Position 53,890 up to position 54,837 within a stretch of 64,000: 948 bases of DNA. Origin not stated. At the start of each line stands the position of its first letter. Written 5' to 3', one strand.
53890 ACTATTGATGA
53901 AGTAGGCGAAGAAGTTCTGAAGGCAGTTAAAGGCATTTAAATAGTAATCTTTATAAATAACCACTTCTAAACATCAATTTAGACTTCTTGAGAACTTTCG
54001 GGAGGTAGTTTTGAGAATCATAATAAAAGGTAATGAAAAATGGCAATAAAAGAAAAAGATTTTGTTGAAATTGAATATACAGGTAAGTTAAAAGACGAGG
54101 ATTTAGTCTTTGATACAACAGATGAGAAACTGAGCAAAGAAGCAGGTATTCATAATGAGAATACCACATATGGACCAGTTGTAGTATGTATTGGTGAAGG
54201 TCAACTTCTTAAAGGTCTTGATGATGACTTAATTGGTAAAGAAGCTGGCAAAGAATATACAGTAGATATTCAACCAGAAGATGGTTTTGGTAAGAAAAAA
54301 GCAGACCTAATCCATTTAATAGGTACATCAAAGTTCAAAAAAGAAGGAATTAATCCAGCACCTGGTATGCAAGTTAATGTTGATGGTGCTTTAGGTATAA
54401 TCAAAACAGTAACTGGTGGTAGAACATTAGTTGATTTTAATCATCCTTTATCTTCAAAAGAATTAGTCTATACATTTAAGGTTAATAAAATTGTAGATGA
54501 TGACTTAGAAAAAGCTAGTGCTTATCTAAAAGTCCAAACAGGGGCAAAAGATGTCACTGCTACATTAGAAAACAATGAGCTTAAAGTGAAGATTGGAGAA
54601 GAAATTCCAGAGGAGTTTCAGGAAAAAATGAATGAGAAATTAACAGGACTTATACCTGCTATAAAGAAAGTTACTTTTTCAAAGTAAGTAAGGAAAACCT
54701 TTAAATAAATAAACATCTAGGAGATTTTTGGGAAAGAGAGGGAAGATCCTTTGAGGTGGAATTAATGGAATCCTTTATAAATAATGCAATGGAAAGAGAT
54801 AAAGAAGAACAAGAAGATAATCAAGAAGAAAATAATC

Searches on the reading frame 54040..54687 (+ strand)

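Call 44: search_protein_families(library=pfam, proteins=[window:54040-54687:+], max_evalue=0.001)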
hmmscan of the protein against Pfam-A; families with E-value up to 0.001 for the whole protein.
window:54040-54687:+ (215 aa): 2 families
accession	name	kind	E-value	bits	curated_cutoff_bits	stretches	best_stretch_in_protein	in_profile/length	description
PF22199.2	FKBP26_IF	-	6.7e-18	64.8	27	1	93-137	2-46/46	FKBP26, IF domain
PF00254.34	FKBP_C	-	5e-10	40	21.1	1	3-88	5-76/94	FKBP-type peptidyl-prolyl cis-trans isomerase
